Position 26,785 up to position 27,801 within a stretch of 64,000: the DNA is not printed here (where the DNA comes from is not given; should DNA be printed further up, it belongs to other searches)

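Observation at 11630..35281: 24-kb GntR-centred divergent island encoding an unassigned organic-acid catabolic pathway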

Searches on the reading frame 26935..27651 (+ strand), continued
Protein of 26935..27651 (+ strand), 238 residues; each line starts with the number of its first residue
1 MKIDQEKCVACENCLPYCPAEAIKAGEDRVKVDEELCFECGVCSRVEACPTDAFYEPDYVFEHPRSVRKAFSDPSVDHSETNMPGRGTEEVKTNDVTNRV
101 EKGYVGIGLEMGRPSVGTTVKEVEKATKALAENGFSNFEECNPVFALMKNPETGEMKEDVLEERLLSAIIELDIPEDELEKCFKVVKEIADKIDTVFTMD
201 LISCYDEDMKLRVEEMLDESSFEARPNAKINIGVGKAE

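Call 34: fold_search(model_id=the predicted structure, library=pdb)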
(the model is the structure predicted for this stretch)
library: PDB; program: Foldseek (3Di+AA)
matches with E <= 10: 838; with E <= 0.001: 0
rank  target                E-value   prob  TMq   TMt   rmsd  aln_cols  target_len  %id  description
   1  9g03_E                2.2e-03  1.00  0.21  0.91   1.1        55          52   42  Structure of carbon monoxide dehydrogenase/acetyl-CoA synthase (CODH/ACS) in complex with ferredoxin (Clostridium auto (released 2025-02-05)
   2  1fdn                  2.9e-03  1.00  0.22  0.87   1.5        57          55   38  REFINED CRYSTAL STRUCTURE OF THE 2[4FE-4S] FERREDOXIN FROM CLOSTRIDIUM ACIDURICI AT 1.84 ANGSTROMS RESOLUTION (released 1994-08-31)
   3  1fca                  4.8e-03  1.00  0.22  0.87   1.5        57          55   37  STRUCTURE OF THE FERREDOXIN FROM CLOSTRIDIUM ACIDURICI: MODEL AT 1.8 ANGSTROMS RESOLUTION (released 1995-07-10)
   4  3eun                  5.5e-03  1.00  0.24  0.65   2.6        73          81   30  Crystal structure of the 2[4Fe-4S] C57A ferredoxin variant from allochromatium vinosum (released 2009-08-18)
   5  7qv7_D                9.5e-03  0.99  0.20  0.11   8.2        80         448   30  Cryo-EM structure of Hydrogen-dependent CO2 reductase. (released 2022-07-06)
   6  9qis_A                1.4e-02  1.00  0.22  0.13   2.7        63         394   38  CO-bound [FeFe]-hydrogenase from Nitratidesulfovibrio vulgaris (released 2026-04-08)
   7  1bc6_MODEL_1_A        1.4e-02  1.00  0.22  0.59   6.3        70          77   31  7-FE FERREDOXIN FROM BACILLUS SCHLEGELII, NMR, 20 STRUCTURES (released 1998-06-17)
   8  8ru6                  1.5e-02  1.00  0.22  0.11   3.0        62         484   35  Desulfovibrio desulfuricans [FeFe]-hydrogenase variant with both subunits linked by a 4 amino acid linker peptide derive (released 2025-02-12)
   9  9f46_B                1.7e-02  1.00  0.21  0.09   9.1        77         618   27  crystal structure of apo-[FeFe]-hydrogenase CbA5H from Clostridium beijerinckii (released 2024-12-18)
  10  9gbu_A                1.8e-02  1.00  0.21  0.11   3.4        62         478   39  Desulfovibrio desulfuricans [FeFe]-hydrogenase variant with both subunits linked by a 13 amino acid linker peptide der (released 2025-08-13)
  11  9gnk                  1.9e-02  1.00  0.21  0.11   3.2        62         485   35  Desulfovibrio desulfuricans [FeFe]-hydrogenase variant with both subunits linked by a 13 amino acid linker peptide deriv (released 2025-09-24)
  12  9a0b_B                1.9e-02  1.00  0.21  0.50   2.9        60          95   32  Structure determination of the HgcAB complex using metagenome sequence data, coevolution analysis, and ab initio struc (released 2020-06-12)
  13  1blu                  2.0e-02  1.00  0.24  0.64   2.7        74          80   28  STRUCTURE OF THE 2[4FE-4S] FERREDOXIN FROM CHROMATIUM VINOSUM (released 1996-11-08)
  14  8zqd_A                2.3e-02  1.00  0.21  0.08   3.5        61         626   33  Anaerobically isolated active [FeFe]-hydrogenase CbA5H (released 2025-01-01)
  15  9gbu_B                2.3e-02  0.99  0.21  0.11   8.8        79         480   35  Desulfovibrio desulfuricans [FeFe]-hydrogenase variant with both subunits linked by a 13 amino acid linker peptide der (released 2025-08-13)
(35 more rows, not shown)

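Call 38: search_protein_families(library=ncbifam, proteins=[L084:14746-15519:+, L084:15548-16615:+, L084:16653-17399:+], max_evalue=0.00001)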
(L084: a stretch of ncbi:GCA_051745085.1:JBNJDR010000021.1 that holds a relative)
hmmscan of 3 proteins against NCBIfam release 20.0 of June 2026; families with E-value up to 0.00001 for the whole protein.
L084:14746-15519:+ (257 aa): 4 families
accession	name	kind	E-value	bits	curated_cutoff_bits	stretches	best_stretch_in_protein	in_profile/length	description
TIGR02311.1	HpaI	equivalog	1.3e-48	165.6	368.8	1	13-252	8-246/249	4-hydroxy-2-oxoheptanedioate aldolase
NF007849.0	PRK10558.1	equivalog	1.8e-48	165.2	393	1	8-250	10-250/256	2-dehydro-3-deoxyglucarate aldolase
TIGR03239.1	GarL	equivalog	5e-48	163.8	406.75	1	11-250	6-243/249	2-dehydro-3-deoxyglucarate aldolase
NF007521.0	PRK10128.1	equivalog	3.4e-33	115.3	441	1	19-246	20-246/267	2-keto-3-deoxy-L-rhamnonate aldolase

L084:15548-16615:+ (355 aa): 5 families
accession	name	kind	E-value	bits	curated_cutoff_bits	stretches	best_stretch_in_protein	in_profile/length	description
NF040650.1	sulfolac_dhydr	equivalog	6.4e-94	314.9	500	1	12-351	6-338/339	L-sulfolactate dehydrogenase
NF011599.0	PRK15025.1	equivalog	1.8e-82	277.3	356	1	8-339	2-331/349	ureidoglycolate dehydrogenase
TIGR03175.1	AllD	equivalog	6.2e-77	259.1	496.2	1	8-339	2-331/349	ureidoglycolate dehydrogenase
NF007504.0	PRK10098.1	equivalog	3.2e-63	213.6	336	1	9-348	7-346/360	malate/lactate/ureidoglycolate dehydrogenase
NF009750.0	PRK13260.1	equivalog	7.1e-50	170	316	1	11-340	5-330/332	3-dehydro-L-gulonate 2-dehydrogenase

L084:16653-17399:+ (248 aa): 2 families
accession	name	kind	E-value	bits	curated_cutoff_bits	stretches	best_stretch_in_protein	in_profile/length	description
TIGR03605.1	antibiot_sagB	domain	2.2e-34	118.4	78.4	1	80-247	2-173/173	SagB family peptide dehydrogenase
TIGR04511.1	SagB_rel_DH_2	exception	4e-27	95.2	240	1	29-247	147-368/380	putative peptide maturation dehydrogenase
